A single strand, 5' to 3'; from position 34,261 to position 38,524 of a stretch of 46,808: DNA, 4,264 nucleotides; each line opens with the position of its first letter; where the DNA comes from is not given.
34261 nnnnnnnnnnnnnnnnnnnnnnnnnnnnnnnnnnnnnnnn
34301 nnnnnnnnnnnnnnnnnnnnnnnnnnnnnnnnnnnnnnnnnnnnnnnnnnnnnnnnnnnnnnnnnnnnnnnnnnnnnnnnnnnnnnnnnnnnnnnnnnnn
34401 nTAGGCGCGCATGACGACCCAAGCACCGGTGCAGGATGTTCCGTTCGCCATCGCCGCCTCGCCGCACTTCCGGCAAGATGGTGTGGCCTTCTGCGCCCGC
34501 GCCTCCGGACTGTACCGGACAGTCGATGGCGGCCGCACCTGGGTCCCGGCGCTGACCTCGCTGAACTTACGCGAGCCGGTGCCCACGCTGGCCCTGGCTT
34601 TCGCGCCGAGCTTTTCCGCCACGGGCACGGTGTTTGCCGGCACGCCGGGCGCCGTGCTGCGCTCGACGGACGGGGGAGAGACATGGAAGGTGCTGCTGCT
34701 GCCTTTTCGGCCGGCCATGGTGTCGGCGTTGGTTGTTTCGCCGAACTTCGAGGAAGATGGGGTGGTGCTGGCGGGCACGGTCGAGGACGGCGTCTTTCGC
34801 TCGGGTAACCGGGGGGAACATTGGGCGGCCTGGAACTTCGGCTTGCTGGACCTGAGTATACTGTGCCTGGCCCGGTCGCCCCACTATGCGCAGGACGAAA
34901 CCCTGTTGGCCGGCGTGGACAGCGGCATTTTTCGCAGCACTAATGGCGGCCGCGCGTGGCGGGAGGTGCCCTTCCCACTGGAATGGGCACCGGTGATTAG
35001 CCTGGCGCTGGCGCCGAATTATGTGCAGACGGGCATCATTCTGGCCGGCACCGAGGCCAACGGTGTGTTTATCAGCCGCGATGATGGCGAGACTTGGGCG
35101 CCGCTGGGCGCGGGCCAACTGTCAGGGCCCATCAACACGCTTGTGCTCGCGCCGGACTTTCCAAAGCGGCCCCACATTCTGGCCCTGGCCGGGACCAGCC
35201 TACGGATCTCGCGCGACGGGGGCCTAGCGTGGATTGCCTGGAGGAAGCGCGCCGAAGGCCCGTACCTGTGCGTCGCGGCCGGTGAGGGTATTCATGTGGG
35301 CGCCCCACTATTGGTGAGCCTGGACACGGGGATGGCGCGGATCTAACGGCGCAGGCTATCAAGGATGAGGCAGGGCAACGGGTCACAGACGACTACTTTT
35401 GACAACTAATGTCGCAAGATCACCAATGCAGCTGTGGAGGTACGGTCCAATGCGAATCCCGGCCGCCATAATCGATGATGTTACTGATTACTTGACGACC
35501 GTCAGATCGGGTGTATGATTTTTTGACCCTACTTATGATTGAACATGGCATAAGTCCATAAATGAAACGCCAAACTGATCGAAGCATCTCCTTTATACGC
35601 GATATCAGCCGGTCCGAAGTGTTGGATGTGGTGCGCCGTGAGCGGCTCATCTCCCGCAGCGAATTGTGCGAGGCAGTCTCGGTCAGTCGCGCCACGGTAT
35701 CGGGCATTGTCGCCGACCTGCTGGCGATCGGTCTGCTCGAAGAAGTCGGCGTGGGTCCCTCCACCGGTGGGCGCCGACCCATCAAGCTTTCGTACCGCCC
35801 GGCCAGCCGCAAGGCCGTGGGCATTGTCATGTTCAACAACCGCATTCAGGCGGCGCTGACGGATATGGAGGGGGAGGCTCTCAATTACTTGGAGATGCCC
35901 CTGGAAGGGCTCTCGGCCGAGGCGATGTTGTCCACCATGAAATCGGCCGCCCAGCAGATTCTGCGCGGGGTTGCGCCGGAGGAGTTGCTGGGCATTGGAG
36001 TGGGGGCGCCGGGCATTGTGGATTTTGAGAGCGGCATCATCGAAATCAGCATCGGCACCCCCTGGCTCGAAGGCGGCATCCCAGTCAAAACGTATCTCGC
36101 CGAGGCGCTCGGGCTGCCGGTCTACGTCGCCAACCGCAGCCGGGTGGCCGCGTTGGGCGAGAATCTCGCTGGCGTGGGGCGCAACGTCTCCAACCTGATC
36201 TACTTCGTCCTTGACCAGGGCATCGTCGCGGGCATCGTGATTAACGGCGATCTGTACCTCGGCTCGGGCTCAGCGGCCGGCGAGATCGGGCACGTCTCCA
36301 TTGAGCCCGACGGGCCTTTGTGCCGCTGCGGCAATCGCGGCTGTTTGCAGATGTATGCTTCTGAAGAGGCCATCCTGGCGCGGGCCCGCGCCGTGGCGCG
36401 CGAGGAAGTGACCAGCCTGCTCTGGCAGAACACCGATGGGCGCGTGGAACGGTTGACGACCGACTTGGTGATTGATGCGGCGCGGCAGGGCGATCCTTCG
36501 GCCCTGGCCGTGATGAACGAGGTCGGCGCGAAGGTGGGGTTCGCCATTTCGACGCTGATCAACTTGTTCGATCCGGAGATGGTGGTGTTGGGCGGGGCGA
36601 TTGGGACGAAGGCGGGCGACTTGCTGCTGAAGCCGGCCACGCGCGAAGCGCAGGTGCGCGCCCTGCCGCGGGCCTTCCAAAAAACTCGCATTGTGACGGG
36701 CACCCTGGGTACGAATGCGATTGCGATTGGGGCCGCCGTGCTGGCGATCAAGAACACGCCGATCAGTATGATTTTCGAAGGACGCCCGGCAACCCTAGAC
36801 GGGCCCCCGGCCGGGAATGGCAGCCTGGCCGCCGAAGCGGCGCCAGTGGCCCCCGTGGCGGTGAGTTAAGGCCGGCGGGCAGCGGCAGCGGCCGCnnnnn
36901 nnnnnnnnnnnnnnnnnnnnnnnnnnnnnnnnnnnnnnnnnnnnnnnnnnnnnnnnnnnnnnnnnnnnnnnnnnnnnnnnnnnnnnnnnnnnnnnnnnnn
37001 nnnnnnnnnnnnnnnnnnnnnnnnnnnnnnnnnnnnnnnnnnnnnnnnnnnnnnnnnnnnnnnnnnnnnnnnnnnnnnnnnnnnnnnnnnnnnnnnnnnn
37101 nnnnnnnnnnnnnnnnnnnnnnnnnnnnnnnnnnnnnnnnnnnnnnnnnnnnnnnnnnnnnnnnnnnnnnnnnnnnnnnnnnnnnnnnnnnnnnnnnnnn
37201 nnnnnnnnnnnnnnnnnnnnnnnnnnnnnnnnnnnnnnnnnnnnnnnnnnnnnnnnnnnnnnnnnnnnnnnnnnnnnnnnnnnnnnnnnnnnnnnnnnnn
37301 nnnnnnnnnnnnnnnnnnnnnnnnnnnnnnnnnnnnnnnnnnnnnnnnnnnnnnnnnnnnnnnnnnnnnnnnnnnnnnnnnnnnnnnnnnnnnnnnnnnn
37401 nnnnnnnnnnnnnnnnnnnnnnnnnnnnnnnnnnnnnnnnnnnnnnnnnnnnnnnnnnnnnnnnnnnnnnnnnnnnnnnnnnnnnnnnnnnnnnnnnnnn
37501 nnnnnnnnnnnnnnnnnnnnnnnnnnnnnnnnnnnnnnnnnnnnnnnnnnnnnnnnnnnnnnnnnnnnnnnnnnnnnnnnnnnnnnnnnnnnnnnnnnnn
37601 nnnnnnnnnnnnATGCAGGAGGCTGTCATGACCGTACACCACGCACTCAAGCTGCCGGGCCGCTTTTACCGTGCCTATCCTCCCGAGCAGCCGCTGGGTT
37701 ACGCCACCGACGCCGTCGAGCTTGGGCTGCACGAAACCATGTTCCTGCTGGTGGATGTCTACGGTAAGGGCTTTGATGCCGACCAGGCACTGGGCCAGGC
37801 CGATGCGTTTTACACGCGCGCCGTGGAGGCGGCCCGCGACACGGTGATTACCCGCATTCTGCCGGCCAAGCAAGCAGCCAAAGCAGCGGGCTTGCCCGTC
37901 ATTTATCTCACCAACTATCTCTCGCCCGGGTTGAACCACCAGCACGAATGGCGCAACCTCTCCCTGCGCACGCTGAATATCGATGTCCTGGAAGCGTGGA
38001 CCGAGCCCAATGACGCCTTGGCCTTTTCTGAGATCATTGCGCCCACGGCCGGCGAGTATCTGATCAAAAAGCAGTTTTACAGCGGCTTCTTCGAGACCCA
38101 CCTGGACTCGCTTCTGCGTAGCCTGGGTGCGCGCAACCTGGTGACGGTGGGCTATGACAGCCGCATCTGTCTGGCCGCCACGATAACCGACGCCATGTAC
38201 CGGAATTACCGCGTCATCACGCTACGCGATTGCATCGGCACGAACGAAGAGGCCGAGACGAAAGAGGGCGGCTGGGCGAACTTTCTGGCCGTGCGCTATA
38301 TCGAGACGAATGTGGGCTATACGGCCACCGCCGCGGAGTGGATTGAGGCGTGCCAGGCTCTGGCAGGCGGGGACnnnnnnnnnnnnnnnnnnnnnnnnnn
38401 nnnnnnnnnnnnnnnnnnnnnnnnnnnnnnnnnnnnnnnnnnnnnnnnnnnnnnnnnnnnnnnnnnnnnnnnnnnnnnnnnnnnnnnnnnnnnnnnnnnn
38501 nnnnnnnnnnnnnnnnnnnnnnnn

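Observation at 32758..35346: GroEL-like chaperonin paralog with apparently disabled ATPase residues, directly followed by a BNR/Asp-box beta-propeller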

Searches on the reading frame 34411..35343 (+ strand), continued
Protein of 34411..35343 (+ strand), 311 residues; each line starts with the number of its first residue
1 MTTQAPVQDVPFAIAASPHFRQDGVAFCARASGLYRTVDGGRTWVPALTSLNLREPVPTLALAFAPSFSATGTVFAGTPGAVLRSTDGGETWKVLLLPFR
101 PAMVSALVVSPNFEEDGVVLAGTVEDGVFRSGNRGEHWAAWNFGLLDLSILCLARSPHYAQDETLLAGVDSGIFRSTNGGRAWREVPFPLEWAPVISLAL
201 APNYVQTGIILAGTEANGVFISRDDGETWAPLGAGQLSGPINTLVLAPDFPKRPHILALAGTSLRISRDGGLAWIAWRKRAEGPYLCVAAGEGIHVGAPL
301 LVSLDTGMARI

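Call 52: find_encoding_contigs(protein=P0300, flank=7000, max_places=1)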
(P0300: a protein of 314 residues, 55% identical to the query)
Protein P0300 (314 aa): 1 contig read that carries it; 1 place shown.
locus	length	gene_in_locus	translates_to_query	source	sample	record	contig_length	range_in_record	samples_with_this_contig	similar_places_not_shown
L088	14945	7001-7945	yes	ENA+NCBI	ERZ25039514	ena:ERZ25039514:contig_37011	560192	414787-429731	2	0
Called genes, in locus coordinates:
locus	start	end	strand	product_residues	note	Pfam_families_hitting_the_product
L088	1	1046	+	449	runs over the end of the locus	PF00364:Biotin_lipoyl, PF02817:E3_binding, PF00198:2-oxoacid_dh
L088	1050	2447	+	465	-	PF01134:GIDA, PF03486:HI0933_like (faint), PF07992:Pyr_redox_2, PF12831:FAD_oxidored (weak), PF13738:Pyr_redox_3 (faint), PF00070:Pyr_redox, PF02852:Pyr_redox_dim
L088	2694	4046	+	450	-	PF21948:LplA-B_cat, PF04055:Radical_SAM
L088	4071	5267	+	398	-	PF01408:GFO_IDH_MocA, PF02894:GFO_IDH_MocA_C, PF22725:GFO_IDH_MocA_C3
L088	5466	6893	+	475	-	PF02952:Fucose_iso_C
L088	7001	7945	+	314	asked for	PF14870:PSII_BNR (faint), PF25852:DUF6242_C (faint), PF02012:BNR (faint), PF15902:Sortilin-Vps10 (weak)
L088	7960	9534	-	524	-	PF13620:CarboxypepD_reg (weak), PF03264:Cytochrom_NNT (faint), PF13435:Cytochrome_C554 (weak)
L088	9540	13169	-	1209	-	PF01839:FG-GAP (faint), PF13517:FG-GAP_3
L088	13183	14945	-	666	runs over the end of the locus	PF13620:CarboxypepD_reg (faint), PF01839:FG-GAP (faint), PF13517:FG-GAP_3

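Call 53: find_encoding_contigs(protein=P0364, flank=7000, max_places=1)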
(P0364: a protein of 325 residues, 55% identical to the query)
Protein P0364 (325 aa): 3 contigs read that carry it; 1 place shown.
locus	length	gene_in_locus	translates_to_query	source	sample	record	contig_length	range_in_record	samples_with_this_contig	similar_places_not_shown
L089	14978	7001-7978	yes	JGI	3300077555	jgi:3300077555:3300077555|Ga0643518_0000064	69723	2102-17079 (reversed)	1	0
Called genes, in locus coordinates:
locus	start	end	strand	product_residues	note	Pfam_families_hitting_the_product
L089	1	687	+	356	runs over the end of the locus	PF20583:DUF6786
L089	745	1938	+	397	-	PF01408:GFO_IDH_MocA, PF02894:GFO_IDH_MocA_C, PF22725:GFO_IDH_MocA_C3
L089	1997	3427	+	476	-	PF02952:Fucose_iso_C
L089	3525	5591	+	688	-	PF00676:E1_dh, PF02775:TPP_enzyme_C, PF13292:DXP_synthase_N (weak), PF02779:Transket_pyr, PF02780:Transketolase_C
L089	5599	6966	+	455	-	PF00364:Biotin_lipoyl, PF02817:E3_binding, PF00198:2-oxoacid_dh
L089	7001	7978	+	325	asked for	PF14870:PSII_BNR (faint), PF02012:BNR (faint), PF15902:Sortilin-Vps10 (faint)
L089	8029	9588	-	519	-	PF01039:Carboxyl_trans, PF03255:ACCA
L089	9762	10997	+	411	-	PF00149:Metallophos, PF12850:Metallophos_2 (faint)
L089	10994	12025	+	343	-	PF03706:LPG_synthase_TM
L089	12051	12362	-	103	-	PF02597:ThiS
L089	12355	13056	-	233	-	-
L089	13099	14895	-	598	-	PF01590:GAF, PF13185:GAF_2, PF01590:GAF, PF13185:GAF_2, PF13492:GAF_3, PF07228:SpoIIE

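Call 54: find_encoding_contigs(protein=P0313, flank=7000, max_places=1)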
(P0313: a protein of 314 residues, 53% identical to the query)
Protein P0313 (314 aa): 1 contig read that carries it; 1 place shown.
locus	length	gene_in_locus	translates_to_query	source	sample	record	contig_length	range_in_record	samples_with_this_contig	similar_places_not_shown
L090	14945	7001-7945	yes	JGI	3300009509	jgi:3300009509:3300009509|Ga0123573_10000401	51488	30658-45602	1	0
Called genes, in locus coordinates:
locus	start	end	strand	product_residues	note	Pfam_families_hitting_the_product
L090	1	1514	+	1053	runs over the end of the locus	PF02837:Glyco_hydro_2_N, PF22666:Glyco_hydro_2_N2 (weak), PF00703:Glyco_hydro_2, PF02836:Glyco_hydro_2_C, PF16353:LacZ_4, PF02929:Bgal_small_N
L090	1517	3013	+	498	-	PF22848:ASD1_dom, PF06964:Alpha-L-AF_C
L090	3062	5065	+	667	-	PF02449:Glyco_hydro_42, PF08532:Glyco_hydro_42M, PF08533:Glyco_hydro_42C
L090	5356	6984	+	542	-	PF00118:Cpn60_TCP1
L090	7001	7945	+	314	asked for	PF25852:DUF6242_C (faint), PF02012:BNR (faint), PF15899:BNR_6 (faint), PF15902:Sortilin-Vps10 (faint), PF14870:PSII_BNR (weak)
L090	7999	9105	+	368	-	PF02625:XdhC_CoxI, PF13478:XdhC_C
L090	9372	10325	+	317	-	PF00174:Oxidored_molyb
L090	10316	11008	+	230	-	PF01794:Ferric_reduct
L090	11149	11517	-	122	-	-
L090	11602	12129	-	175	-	-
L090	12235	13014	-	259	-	PF03704:BTAD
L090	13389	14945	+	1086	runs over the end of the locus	PF13401:AAA_22 (faint), PF13424:TPR_12 (faint), PF25873:WHD_MalT, PF13428:TPR_14 (faint), PF14559:TPR_19 (faint), PF03704:BTAD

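Call 56: find_related_loci(query=A3, collection=metagenome_contigs, flank=4000)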
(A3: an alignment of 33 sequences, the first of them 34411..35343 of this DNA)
Query A3 (311 aa) in metagenome_contigs; peptide patterns used: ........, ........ (x = any residue, [..] = any of these).
541 stretches matched a pattern; 424 encode a relative of the query (tblastn E <= 1e-3); the best 80 are kept; 80 distinct loci.
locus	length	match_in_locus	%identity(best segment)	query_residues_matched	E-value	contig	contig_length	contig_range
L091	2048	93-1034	56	1-311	3e-120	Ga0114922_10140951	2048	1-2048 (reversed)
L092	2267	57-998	56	1-311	1e-116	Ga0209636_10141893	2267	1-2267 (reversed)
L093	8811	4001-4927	57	2-308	1e-110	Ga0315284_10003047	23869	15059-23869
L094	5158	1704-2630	57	2-308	7e-111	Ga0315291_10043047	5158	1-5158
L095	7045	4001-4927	57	2-308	1e-110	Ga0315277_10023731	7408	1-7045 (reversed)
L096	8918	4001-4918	58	1-307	1e-110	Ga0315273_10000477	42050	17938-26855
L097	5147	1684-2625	54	1-311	4e-109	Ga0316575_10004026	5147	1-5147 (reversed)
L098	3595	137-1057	55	7-311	3e-110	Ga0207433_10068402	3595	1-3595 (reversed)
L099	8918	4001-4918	57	1-307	5e-107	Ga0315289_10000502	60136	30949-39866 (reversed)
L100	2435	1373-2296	56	7-311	8e-112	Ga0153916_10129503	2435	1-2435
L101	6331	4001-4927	55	2-308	2e-107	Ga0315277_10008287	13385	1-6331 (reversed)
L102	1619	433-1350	54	4-307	7e-115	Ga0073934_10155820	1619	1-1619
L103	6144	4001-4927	55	1-307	2e-107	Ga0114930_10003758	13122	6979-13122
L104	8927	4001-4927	55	1-307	3e-107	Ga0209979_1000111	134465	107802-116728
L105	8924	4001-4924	55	2-307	2e-106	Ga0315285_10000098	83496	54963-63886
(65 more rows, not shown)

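Call 73: search_protein_families(library=padloc, proteins=[window:34411-35343:+], max_evalue=0.01)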
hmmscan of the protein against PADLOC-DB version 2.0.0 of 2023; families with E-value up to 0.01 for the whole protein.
window:34411-35343:+ (311 aa): 0 families

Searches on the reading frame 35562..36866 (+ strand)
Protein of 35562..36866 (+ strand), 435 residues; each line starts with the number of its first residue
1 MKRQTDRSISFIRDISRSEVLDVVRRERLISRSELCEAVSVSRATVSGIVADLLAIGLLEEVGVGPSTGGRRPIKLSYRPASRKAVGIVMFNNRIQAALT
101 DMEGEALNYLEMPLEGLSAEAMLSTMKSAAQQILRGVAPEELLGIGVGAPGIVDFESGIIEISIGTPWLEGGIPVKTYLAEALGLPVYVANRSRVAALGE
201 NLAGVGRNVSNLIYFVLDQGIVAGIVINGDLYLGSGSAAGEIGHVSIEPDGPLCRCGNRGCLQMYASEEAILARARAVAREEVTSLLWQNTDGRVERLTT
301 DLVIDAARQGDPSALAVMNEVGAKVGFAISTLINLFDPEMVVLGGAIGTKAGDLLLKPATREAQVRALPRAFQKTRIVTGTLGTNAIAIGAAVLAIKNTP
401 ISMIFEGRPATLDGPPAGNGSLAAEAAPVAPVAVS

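Call 3: search_protein_families(library=pfam, proteins=[window:35562-36866:+], max_evalue=0.01)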
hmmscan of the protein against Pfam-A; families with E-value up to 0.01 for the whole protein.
window:35562-36866:+ (435 aa): 4 families
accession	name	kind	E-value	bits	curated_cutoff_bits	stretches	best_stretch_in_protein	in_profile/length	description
PF00480.26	ROK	-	4.9e-51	174.4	22.9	1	88-397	4-293/294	ROK family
PF25213.1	HVO_A0261_N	-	8.5e-05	22.8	35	1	15-62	11-57/86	HVO_A0261 N-terminal domain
PF12802.13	MarR_2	-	0.00091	19.8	27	1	20-61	10-52/61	MarR family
PF13412.12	HTH_24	-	0.0049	16.9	21.9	0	14-59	2-47/48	Winged helix-turn-helix DNA-binding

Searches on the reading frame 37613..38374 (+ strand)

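Call 31: search_protein_families(library=pfam, proteins=[window:37613-38374:+], max_evalue=0.00001)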
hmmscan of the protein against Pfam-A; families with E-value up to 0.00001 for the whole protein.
window:37613-38374:+ (254 aa): 1 family
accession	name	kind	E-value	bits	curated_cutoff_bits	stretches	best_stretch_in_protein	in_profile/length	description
PF00857.26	Isochorismatase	-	1.1e-20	74.9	27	1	69-219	17-158/175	Isochorismatase domain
